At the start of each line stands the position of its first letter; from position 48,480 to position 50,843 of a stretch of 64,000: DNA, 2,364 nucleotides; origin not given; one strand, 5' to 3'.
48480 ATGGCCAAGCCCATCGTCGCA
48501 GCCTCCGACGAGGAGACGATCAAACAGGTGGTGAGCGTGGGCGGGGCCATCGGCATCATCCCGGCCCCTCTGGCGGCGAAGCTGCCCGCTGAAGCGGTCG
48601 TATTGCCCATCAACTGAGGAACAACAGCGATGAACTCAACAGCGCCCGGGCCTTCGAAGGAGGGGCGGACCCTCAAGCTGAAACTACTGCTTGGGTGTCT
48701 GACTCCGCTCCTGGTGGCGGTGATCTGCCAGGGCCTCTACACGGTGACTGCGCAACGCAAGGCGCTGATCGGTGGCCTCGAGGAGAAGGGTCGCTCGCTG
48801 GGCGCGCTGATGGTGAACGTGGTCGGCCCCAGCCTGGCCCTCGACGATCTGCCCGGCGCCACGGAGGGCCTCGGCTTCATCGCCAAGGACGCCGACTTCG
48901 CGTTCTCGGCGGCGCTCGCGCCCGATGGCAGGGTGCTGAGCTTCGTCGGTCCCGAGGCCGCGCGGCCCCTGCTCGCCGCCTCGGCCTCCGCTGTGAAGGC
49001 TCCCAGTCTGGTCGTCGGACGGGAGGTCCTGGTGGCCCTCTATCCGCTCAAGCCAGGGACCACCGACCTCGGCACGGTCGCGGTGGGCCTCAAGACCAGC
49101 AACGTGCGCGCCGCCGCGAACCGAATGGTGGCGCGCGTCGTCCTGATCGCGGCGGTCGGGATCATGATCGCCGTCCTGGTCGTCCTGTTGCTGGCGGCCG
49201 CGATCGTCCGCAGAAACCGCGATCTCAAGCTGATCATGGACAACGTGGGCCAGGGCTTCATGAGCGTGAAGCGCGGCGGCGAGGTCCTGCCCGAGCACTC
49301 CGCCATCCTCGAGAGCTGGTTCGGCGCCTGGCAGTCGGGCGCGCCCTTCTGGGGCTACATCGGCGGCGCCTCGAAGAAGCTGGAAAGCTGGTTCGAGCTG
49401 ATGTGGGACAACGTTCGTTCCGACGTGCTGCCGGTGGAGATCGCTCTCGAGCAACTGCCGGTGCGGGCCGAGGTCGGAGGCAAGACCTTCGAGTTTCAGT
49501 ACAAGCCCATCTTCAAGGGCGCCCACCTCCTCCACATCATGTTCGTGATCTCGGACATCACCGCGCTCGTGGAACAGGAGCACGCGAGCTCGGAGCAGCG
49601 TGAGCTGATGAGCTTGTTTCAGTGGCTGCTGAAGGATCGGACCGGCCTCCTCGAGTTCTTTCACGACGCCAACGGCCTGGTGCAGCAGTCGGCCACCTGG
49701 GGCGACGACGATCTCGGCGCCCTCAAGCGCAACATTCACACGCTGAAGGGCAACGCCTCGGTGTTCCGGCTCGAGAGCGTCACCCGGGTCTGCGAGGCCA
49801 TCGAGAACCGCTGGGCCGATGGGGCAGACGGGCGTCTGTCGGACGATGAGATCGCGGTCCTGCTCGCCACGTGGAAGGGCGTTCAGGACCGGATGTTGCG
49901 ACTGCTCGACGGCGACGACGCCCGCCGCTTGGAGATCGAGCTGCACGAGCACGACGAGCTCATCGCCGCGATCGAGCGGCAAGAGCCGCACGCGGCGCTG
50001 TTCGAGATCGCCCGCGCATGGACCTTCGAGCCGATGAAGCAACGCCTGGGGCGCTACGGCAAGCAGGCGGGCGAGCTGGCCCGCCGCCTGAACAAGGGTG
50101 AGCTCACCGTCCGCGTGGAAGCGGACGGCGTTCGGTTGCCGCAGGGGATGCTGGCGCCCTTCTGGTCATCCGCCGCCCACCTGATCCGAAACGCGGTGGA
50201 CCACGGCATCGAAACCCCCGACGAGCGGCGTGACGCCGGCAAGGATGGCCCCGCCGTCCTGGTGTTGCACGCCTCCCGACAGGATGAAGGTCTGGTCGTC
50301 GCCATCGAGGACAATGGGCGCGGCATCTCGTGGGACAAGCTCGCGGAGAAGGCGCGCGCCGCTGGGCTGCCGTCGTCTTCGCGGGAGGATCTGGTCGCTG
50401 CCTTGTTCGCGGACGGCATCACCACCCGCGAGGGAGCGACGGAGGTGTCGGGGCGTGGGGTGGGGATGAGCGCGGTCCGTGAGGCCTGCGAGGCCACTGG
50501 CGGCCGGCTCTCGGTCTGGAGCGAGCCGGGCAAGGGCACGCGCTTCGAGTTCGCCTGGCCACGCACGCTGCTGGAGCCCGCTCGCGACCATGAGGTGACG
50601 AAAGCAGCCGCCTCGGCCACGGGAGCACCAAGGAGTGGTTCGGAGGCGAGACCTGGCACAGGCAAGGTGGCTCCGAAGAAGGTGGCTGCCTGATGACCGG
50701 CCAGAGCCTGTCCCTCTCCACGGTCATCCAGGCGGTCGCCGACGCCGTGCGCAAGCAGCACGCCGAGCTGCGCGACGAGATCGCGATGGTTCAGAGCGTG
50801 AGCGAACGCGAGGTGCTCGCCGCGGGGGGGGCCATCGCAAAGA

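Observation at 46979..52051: Candidate trans-envelope, CheW-independent chemosensory-like system: porin, periplasmic binder, membrane CheA-like kinase, MCP/CheZ-like protein, CheY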

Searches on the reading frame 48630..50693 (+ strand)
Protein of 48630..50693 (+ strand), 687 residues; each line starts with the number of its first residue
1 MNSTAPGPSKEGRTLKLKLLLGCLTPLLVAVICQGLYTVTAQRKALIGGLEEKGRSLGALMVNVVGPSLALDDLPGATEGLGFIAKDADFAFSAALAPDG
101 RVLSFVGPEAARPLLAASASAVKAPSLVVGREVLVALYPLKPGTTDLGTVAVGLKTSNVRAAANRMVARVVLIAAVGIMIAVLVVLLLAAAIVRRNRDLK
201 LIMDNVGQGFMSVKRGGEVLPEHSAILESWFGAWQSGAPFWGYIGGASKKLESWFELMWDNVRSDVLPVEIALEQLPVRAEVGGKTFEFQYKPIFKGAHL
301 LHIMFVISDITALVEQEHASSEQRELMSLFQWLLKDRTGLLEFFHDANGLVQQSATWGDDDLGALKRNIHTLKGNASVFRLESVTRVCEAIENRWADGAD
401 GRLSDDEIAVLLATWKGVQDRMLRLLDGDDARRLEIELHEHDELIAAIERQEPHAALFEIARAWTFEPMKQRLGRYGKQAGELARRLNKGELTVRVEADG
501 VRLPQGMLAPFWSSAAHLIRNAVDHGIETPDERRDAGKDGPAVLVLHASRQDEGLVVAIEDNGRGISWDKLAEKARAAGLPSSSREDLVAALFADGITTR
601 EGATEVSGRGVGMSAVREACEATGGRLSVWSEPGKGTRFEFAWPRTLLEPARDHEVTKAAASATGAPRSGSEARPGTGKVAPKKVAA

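Call 3: search_protein_families(library=pfam, proteins=[window:48630-50693:+], max_evalue=0.1)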
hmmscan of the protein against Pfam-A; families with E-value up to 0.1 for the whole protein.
window:48630-50693:+ (687 aa): 3 families
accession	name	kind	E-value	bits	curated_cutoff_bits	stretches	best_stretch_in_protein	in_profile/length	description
PF02518.31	HATPase_c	-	5.2e-17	62.7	26.4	1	516-645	7-109/111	Histidine kinase-, DNA gyrase B-, and HSP90-like ATPase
PF01627.28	Hpt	-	8.9e-09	35.9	24.6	1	343-409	6-72/84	Hpt domain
PF13589.12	HATPase_c_3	-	0.035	14.6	25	1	513-585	5-63/137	Histidine kinase-, DNA gyrase B-, and HSP90-like ATPase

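Call 4: search_protein_families(library=ncbifam, proteins=[window:48630-50693:+], max_evalue=0.1)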
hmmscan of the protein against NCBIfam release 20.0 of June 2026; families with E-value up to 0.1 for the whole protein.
window:48630-50693:+ (687 aa): 33 families (the best 25 are shown)
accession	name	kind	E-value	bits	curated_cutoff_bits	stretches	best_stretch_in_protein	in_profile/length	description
NF041336.1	CheA_Halo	equivalog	1.3e-36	126.5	950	1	466-646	353-538/666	chemotaxis protein CheA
NF007835.0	PRK10547.1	equivalog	1.3e-30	106.7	793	1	435-647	310-525/670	chemotaxis protein CheA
NF008298.1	PRK11086.1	subfamily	7.2e-09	34.6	520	2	588-644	473-524/529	DcuS/MalK family sensor histidine kinase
NF010411.0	PRK13837.1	equivalog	2.3e-08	32.5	647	1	593-661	628-691/828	two-component system VirA-like sensor kinase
NF008468.0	PRK11360.1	equivalog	3.2e-07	29.1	646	2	604-645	567-608/616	two-component system sensor histidine kinase AtoS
TIGR02956.1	TMAO_torS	equivalog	2.8e-06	25.7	676.5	1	590-655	628-692/967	TMAO reductase system sensor histidine kinase/response regulator TorS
NF007688.0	PRK10364.1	equivalog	3.8e-06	25.9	479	1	603-645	409-451/460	two-component system sensor histidine kinase ZraS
NF053592.1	HK_near_YfiR_like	equivalog_domain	7.2e-06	25.7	194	1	15-194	2-177/223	sensor histidine kinase, YfiR-like protein-associated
NF046044.1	PnpS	equivalog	1.4e-05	24.3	400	1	605-642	351-388/390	two-component system histidine kinase PnpS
TIGR02966.1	phoR_proteo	equivalog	1.7e-05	24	334.2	1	603-641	293-331/333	phosphate regulon sensor histidine kinase PhoR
NF041947.1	LuxQ_Vibrio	equivalog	4.2e-05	21.6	1200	1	594-653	649-704/843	quorum-sensing autoinducer 2 sensor kinase/phosphatase LuxQ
NF011874.0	PRK15347.1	equivalog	0.00011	20.4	852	0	604-650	573-619/921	two component system sensor kinase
NF040691.1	MtrAB_MtrB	equivalog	0.00024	20.3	450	1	606-647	453-494/507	MtrAB system histidine kinase MtrB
NF008318.0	PRK11107.1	equivalog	0.00024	19.3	890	0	145-219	155-229/920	two-component sensor histidine kinase BarA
NF008235.0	PRK11006.1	equivalog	0.00027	19.9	390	1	603-649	381-427/431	phosphate regulon sensor histidine kinase PhoR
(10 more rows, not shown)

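Call 6: find_homologous_proteins(query=window:48630-50693:+, max_evalue=0.00001)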
Query window:48630-50693:+ (687 aa): 68 proteins with E <= 0.00001 among 8000 candidates.
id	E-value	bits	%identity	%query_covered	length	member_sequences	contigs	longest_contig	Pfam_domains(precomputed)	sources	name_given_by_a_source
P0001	0.0e+0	1517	100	100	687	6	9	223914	PF02518.32,PF01627.29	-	-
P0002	0.0e+0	1155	79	95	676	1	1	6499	PF02518.32,PF01627.29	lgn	-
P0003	0.0e+0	1056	72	97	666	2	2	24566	PF02518.32,PF01627.29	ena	-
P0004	0.0e+0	1011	71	93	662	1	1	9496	PF02518.32,PF01627.29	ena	-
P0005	1.3e-243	828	56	98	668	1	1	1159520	PF02518.32,PF01627.29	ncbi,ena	-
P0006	2.9e-243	827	59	93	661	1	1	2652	PF02518.32,PF01627.29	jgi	-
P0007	3.3e-242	824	57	98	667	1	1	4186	PF02518.32,PF01627.29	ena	-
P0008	4.9e-241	820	57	98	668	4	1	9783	PF02518.32,PF01627.29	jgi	jgi:HPt (histidine-containing phosphotransfer) domain-containing protein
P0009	9.9e-241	819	57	97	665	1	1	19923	PF02518.32,PF01627.29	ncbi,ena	-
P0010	2.0e-239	814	58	93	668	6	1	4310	PF02518.32,PF01627.29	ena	-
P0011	3.4e-238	810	58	93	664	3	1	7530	PF02518.32,PF01627.29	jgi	-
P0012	2.1e-237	808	57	97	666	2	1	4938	PF02518.32,PF01627.29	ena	-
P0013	2.9e-237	807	59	92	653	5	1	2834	PF02518.32,PF01627.29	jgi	jgi:two-component system chemotaxis sensor kinase CheA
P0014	3.4e-237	807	57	94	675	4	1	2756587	PF02518.32,PF01627.29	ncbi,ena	-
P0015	2.2e-235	801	57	93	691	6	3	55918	PF02518.32,PF01627.29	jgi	jgi:HPt (histidine-containing phosphotransfer) domain-containing protein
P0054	3.4e-73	265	34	68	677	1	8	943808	PF02518.32,PF01627.29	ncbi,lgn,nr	ncbi:MAG: Hpt domain-containing protein [Myxococcales bacterium]|nr:Hpt domain-containing protein [M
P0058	5.4e-23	99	33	26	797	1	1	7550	PF02895.21,PF01584.25,PF02518.32,PF01627.29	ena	-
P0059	1.4e-22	98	37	26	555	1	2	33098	PF01584.25,PF02518.32,PF01627.29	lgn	-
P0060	1.7e-22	98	32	26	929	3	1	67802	PF02895.21,PF01584.25,PF02518.32,PF01627.29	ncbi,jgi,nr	ncbi:MAG: chemotaxis protein CheA [Gammaproteobacteria bacterium]|jgi:two-component system chemotaxi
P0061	1.1e-21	95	38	32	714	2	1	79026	PF01584.25,PF02518.32,PF00072.31,PF01627.29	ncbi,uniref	ncbi:response regulator [Archangium sp.]|uniref:hybrid sensor histidine kinase/response regulator n=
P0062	1.3e-21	95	31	26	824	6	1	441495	PF02895.21,PF01584.25,PF02518.32,PF01627.29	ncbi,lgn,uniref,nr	ncbi:chemotaxis protein CheA [Allochromatium humboldtianum]|uniref:Chemotaxis protein CheA n=1 Tax=A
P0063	2.6e-20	90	30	26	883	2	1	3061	PF02895.21,PF01584.25,PF02518.32,PF01627.29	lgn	-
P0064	3.9e-20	90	36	22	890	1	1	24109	PF02895.21,PF01584.25,PF02518.32,PF01627.29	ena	-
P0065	1.8e-19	88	36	26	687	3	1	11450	PF01584.25,PF02518.32,PF00072.31,PF01627.29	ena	-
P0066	5.7e-19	86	31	26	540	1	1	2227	PF01584.25,PF02518.32,PF01627.29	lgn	-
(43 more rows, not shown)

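Call 7: find_encoding_contigs(protein=P0005, flank=6000, max_places=2)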
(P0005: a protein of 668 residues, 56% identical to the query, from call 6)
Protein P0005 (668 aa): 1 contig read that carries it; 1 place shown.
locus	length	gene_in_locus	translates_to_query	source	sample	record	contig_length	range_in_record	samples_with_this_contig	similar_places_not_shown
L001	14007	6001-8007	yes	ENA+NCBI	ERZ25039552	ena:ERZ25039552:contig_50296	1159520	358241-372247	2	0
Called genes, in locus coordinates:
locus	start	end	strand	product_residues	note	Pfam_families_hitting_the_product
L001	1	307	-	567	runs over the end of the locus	PF25849:PelX_N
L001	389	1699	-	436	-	-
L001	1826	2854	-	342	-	PF02450:LCAT (weak)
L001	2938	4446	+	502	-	PF06452:CBM9_1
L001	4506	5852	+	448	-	PF00188:CAP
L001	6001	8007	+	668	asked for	PF01627:Hpt (weak), PF02518:HATPase_c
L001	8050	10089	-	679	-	PF00069:Pkinase, PF07714:PK_Tyr_Ser-Thr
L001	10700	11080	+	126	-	PF01048:PNP_UDP_1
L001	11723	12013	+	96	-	PF00294:PfkB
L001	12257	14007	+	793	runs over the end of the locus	PF07488:Glyco_hydro_67M, PF07477:Glyco_hydro_67C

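Call 8: find_encoding_contigs(protein=P0014, flank=6000, max_places=2)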
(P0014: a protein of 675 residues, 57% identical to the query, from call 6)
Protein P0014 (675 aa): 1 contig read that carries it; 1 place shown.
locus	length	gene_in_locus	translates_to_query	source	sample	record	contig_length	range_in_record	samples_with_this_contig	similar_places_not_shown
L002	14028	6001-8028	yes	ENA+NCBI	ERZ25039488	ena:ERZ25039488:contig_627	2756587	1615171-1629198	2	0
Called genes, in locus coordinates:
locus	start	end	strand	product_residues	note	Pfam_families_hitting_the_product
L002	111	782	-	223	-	PF03631:Virul_fac_BrkB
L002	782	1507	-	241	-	PF03631:Virul_fac_BrkB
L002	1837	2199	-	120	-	-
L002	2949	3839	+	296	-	-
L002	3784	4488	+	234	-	-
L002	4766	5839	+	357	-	PF00188:CAP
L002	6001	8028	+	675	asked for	PF01627:Hpt (weak), PF02518:HATPase_c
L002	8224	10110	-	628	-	PF13424:TPR_12 (faint), PF00069:Pkinase, PF07714:PK_Tyr_Ser-Thr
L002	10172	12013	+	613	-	PF01048:PNP_UDP_1, PF00294:PfkB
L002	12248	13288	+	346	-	PF03648:Glyco_hydro_67N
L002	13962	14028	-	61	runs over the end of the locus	-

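Call 9: find_encoding_contigs(protein=P0054, flank=6000, max_places=2)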
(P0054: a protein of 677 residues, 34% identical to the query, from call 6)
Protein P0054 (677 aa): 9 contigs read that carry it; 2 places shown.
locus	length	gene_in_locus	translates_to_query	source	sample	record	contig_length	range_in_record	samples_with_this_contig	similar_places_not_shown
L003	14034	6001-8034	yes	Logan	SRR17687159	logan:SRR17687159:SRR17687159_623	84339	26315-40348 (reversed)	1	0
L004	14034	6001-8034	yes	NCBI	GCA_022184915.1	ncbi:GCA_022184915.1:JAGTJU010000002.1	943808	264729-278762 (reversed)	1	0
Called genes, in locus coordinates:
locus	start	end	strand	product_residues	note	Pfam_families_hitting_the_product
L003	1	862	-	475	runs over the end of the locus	PF00939:Na_sulph_symp, PF03600:CitMHS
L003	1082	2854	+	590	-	PF07626:PSD3, PF07637:PSD5, PF07631:PSD4, PF07627:PSCyt3, PF07624:PSD2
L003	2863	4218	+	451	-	PF07586:HXXSHH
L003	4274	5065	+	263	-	PF14099:Polysacc_lyase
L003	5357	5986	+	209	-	-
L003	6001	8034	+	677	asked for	PF01627:Hpt, PF02518:HATPase_c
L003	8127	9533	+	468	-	PF04389:Peptidase_M28, PF01546:Peptidase_M20 (weak)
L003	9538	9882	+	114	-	-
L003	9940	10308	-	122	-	PF04391:DUF533, PF05099:TerB (faint)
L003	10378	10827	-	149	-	-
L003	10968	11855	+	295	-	PF00126:HTH_1, PF03466:LysR_substrate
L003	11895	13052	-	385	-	PF00999:Na_H_Exchanger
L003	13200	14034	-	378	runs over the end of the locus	-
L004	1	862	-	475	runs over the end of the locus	PF00939:Na_sulph_symp, PF03600:CitMHS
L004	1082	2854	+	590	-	PF07626:PSD3, PF07637:PSD5, PF07631:PSD4, PF07627:PSCyt3, PF07624:PSD2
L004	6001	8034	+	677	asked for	PF01627:Hpt, PF02518:HATPase_c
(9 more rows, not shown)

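Call 10: find_encoding_contigs(protein=P0003, flank=7000, max_places=2)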
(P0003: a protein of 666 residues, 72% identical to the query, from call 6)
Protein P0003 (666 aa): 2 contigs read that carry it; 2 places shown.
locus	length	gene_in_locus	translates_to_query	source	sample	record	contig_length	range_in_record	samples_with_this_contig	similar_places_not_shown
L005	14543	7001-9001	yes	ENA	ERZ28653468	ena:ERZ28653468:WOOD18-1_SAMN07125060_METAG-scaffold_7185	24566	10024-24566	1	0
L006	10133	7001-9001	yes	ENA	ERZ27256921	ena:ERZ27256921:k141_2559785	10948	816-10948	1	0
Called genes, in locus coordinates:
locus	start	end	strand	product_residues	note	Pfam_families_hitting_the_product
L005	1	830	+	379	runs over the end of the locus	-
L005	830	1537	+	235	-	PF00685:Sulfotransfer_1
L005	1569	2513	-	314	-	-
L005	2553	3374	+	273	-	-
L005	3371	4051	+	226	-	PF03567:Sulfotransfer_2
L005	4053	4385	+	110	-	-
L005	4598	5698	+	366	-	-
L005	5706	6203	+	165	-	-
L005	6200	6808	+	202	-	-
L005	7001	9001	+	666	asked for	PF01627:Hpt, PF02518:HATPase_c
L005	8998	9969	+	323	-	PF00015:MCPsignal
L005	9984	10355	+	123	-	PF00072:Response_reg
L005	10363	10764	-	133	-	-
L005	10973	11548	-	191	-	PF00571:CBS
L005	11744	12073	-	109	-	-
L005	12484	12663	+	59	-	-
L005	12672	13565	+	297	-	-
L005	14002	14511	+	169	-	PF03748:FliL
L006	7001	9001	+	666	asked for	PF01627:Hpt, PF02518:HATPase_c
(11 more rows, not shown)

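Call 11: find_encoding_contigs(protein=P0004, flank=7000, max_places=2)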
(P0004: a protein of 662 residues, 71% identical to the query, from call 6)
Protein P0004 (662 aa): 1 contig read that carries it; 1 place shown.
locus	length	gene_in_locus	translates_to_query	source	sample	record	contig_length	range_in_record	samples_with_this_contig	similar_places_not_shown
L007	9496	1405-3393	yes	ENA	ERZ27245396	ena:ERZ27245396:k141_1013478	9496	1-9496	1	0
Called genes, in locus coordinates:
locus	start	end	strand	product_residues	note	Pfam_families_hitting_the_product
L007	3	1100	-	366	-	PF08308:PEGA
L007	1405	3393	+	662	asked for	PF01627:Hpt, PF02518:HATPase_c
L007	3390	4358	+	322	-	PF00015:MCPsignal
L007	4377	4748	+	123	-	PF00072:Response_reg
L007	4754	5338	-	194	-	-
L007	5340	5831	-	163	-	-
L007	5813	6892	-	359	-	-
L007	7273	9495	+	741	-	?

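Call 12: find_encoding_contigs(protein=P0002, flank=7000, max_places=2)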
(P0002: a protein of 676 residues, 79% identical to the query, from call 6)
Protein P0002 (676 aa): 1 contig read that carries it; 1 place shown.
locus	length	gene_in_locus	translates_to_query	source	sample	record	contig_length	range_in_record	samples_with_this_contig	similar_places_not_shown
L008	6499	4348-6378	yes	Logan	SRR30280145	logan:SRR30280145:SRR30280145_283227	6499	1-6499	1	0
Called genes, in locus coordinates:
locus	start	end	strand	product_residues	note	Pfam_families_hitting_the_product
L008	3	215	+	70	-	?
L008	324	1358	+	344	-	PF08100:Dimerisation, PF00891:Methyltransf_2, PF13489:Methyltransf_23 (faint)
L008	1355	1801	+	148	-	PF07007:LprI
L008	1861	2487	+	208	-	PF02630:SCO1-SenC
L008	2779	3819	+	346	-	PF13609:Porin_4 (weak)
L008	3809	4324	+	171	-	-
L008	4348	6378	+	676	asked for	PF01627:Hpt, PF02518:HATPase_c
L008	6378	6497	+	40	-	?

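Call 43: search_protein_families(library=pfam, proteins=[L005:6200-6808:+, L007:4754-5338:-, L005:5706-6203:+, L007:5340-5831:-], max_evalue=10)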
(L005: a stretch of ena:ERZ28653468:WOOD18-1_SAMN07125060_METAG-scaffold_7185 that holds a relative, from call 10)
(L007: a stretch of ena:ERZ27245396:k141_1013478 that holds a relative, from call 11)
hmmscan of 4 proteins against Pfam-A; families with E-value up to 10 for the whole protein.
L005:6200-6808:+ (202 aa): 1 family
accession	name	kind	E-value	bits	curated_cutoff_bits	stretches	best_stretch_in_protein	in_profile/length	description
PF00403.32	HMA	-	0.0066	17.3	24.8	1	53-107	6-59/62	Heavy-metal-associated domain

L007:4754-5338:- (194 aa): 1 family
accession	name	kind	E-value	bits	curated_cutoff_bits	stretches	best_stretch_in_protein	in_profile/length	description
PF00403.32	HMA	-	0.0014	19.4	24.8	1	45-97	5-56/62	Heavy-metal-associated domain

L005:5706-6203:+ (165 aa): 1 family
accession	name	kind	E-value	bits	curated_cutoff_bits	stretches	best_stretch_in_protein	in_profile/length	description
PF12849.12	PBP_like_2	-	0.0097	16.1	27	1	44-154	92-191/267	PBP superfamily domain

L007:5340-5831:- (163 aa): 1 family
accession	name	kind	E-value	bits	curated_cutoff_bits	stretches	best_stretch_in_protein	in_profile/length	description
PF12849.12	PBP_like_2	-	0.013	15.7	27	1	39-152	89-191/267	PBP superfamily domain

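Call 107: search_solved_structures(query=A3, max_evalue=0.01)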
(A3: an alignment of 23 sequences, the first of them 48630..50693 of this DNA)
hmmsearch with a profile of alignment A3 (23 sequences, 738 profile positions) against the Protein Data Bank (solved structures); distinct sequences matched with E-value up to 0.01: 57.
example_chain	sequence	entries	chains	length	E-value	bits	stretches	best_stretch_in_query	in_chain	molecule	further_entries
6s1k_A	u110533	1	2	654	1.9e-74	254.7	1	453-727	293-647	Chemotaxis protein CheA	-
3ja6_C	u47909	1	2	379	3.1e-74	254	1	474-716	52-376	Chemotaxis protein CheA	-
1b3q_A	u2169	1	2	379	1.3e-73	252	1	474-716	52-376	PROTEIN (CHEMOTAXIS PROTEIN CHEA)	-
4xiv_A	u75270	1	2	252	1.1e-72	248.9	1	474-665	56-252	Chemotaxis protein CheA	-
2ch4_A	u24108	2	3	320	4.4e-72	246.9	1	484-716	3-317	CHEMOTAXIS PROTEIN CHEA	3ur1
1i5d_A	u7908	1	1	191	4.2e-71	243.7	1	480-665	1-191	CHEMOTAXIS PROTEIN CHEA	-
8c5v_A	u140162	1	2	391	8.1e-71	242.7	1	454-718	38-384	Chemotaxis protein CheA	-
6mi6_A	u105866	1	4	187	5.5e-70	240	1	484-664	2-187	Chemotaxis protein CheA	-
1i58_A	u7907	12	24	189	6.7e-70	239.7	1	484-665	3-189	CHEMOTAXIS PROTEIN CHEA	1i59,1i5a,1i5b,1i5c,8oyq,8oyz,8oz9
4jpb_A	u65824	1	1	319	6.7e-69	236.4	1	484-716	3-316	Chemotaxis protein CheA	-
9jfj_A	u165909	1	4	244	5.7e-09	38.2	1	606-669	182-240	Sensor histidine kinase ZraS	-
3d36_A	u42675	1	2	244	3.6e-08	35.6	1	625-677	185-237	Sporulation kinase B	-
2ld6_A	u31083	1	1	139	1.3e-07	33.8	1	363-454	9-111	Chemotaxis protein CheA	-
1tqg_A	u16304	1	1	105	6.4e-07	31.4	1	363-442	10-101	Chemotaxis protein cheA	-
9p6i_A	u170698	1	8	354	9.5e-07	30.9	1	625-672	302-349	histidine kinase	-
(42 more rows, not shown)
